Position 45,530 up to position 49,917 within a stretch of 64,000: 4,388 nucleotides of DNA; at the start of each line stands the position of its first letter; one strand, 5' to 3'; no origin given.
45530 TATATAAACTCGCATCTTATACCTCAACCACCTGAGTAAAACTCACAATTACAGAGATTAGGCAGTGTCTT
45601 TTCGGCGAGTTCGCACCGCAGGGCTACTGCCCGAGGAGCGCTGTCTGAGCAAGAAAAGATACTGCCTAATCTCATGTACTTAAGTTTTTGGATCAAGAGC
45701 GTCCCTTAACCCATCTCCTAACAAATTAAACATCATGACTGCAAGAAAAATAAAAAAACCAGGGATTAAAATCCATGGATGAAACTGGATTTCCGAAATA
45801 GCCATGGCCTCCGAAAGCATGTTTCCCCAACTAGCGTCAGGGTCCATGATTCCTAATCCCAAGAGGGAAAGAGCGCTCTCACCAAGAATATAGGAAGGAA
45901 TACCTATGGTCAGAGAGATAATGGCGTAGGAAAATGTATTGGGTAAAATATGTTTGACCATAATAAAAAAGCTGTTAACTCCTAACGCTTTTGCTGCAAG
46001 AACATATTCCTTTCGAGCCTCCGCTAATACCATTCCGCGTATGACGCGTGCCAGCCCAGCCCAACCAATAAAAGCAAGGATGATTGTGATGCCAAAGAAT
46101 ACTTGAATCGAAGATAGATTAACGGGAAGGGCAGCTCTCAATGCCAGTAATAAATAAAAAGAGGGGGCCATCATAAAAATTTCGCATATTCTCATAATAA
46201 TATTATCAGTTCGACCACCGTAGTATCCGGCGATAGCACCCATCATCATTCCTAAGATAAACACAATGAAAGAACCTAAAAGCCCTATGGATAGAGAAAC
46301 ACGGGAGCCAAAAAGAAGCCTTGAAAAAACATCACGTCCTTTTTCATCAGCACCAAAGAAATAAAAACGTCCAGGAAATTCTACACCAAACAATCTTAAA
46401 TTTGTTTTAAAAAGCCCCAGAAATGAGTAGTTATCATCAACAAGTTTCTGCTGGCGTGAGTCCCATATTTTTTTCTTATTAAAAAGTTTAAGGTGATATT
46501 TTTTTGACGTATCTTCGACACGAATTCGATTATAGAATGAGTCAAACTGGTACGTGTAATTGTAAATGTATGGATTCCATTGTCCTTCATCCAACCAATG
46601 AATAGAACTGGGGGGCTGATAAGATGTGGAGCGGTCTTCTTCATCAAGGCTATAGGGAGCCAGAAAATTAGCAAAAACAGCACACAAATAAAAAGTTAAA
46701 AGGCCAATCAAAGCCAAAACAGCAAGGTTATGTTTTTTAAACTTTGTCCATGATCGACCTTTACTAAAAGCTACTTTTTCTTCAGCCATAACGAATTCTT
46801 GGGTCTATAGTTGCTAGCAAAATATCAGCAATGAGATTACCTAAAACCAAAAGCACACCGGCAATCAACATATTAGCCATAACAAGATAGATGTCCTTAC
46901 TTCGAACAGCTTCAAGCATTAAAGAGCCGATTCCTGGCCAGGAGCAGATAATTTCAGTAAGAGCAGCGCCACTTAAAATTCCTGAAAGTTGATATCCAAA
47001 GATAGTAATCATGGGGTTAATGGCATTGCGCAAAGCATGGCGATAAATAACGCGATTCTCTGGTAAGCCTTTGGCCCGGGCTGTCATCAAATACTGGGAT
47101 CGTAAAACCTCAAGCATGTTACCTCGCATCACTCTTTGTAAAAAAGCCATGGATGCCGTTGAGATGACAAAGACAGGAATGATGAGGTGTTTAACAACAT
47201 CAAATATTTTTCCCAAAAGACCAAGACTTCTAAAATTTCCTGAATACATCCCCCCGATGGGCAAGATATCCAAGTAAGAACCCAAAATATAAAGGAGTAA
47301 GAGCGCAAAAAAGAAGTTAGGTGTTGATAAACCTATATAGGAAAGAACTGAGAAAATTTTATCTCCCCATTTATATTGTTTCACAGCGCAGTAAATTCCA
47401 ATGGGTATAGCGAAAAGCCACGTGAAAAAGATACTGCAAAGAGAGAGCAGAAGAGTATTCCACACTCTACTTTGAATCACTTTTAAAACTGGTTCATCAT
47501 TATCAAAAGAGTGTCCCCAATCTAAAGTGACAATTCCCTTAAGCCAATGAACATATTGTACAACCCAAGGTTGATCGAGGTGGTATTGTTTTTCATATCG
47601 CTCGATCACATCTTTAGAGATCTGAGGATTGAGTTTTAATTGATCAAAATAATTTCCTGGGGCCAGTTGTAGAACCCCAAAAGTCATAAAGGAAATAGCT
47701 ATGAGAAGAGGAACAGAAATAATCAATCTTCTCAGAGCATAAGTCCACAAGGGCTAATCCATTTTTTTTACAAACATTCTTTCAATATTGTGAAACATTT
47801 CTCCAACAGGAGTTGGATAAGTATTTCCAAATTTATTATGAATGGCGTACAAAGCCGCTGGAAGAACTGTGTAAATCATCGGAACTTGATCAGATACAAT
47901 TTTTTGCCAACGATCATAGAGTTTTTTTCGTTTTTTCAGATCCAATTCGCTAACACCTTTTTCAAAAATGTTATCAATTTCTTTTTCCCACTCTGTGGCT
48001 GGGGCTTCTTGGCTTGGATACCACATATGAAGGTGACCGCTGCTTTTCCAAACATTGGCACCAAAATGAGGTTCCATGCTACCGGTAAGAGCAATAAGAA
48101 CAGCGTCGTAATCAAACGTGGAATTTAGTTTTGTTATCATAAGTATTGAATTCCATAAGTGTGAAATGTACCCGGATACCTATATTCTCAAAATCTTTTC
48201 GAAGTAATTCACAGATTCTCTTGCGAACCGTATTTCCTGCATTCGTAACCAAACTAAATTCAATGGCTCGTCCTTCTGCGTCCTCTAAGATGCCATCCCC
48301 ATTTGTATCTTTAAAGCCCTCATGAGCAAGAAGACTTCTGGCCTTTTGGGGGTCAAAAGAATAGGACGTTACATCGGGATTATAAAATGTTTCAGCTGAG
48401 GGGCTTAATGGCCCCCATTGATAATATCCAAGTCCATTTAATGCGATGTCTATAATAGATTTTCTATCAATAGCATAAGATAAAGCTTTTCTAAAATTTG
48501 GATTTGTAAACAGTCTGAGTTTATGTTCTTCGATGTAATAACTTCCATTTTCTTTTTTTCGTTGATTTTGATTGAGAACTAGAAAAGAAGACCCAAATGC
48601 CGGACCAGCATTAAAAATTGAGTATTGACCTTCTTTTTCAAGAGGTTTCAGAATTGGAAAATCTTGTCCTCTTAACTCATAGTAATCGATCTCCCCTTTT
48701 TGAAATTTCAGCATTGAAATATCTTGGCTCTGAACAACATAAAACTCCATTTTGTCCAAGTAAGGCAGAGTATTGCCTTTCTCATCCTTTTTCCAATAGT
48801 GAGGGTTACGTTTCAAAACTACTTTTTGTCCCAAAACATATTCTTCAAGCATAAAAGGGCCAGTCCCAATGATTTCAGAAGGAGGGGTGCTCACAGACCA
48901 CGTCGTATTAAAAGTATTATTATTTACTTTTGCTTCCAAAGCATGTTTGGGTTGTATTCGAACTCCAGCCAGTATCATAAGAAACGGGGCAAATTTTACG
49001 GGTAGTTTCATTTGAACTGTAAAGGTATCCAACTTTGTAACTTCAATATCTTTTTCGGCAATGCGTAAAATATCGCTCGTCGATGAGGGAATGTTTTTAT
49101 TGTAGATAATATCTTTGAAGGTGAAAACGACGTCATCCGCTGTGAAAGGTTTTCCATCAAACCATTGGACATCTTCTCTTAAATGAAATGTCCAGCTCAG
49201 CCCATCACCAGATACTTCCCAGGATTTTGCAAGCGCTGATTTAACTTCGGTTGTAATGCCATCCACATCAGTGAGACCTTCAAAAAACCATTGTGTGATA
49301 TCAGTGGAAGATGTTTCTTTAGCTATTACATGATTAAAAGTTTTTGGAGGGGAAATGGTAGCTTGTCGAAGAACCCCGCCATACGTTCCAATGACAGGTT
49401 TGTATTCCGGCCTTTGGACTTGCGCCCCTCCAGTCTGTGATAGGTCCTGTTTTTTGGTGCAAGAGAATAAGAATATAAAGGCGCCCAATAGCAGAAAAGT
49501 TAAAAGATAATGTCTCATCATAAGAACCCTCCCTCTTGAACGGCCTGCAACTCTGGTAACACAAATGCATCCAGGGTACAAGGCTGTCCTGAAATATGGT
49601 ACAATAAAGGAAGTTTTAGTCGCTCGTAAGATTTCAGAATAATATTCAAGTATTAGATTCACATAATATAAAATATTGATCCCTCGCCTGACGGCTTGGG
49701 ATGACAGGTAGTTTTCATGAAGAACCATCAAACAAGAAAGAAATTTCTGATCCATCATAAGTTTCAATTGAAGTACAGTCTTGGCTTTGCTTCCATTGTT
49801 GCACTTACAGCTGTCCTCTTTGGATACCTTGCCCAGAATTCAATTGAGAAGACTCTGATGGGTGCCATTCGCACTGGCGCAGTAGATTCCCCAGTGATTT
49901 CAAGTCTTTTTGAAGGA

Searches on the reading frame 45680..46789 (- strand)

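Call 71: search_protein_families(library=pfam, proteins=[window:45680-46789:-], max_evalue=0.0001)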
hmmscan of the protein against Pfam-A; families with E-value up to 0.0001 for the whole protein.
window:45680-46789:- (369 aa): 2 families
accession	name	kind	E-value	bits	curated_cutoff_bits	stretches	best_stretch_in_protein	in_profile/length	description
PF00528.27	BPD_transp_1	-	6.3e-31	108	26.4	1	180-368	1-181/184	Binding-protein-dependent transport system inner membrane component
PF12911.12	OppC_N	-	1.5e-12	47.6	23.9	1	12-60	5-53/53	N-terminal TM domain of oligopeptide transport permease C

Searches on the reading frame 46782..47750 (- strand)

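Call 71: search_protein_families(library=pfam, proteins=[window:46782-47750:-], max_evalue=0.0001)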
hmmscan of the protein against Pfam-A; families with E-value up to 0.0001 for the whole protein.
window:46782-47750:- (322 aa): 2 families
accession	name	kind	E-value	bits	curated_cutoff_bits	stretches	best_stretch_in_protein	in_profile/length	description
PF00528.27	BPD_transp_1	-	1.7e-40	139.1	26.4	1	114-320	1-183/184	Binding-protein-dependent transport system inner membrane component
PF19300.4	BPD_transp_1_N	-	1.8e-10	41.5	23.8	1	1-101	1-112/114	Binding-prot-dependent transport system membrane comp, N-term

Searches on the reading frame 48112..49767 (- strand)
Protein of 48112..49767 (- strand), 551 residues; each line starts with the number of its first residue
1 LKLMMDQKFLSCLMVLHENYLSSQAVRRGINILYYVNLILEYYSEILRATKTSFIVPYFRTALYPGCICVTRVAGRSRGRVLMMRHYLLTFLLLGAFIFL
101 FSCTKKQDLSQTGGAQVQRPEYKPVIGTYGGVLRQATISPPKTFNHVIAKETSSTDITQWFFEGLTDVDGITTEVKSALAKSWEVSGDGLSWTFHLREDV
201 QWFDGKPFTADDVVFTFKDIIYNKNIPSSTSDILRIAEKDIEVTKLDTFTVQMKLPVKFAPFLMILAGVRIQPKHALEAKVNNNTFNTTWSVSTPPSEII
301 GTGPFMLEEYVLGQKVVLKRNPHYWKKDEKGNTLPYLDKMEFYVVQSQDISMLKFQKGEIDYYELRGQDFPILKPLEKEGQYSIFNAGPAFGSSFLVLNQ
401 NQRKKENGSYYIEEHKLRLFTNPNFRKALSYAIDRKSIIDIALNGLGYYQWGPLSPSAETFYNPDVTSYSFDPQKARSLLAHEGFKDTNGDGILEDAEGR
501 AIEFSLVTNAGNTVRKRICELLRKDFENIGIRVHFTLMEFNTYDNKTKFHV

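Call 18: search_protein_families(library=pfam, proteins=[window:48112-49767:-], max_evalue=0.001)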
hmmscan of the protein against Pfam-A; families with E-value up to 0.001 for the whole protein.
window:48112-49767:- (551 aa): 1 family
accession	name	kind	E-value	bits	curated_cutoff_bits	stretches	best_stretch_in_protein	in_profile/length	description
PF00496.27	SBP_bac_5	-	2.8e-86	290.4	32.4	1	174-546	1-333/368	Bacterial extracellular solute-binding proteins, family 5 Middle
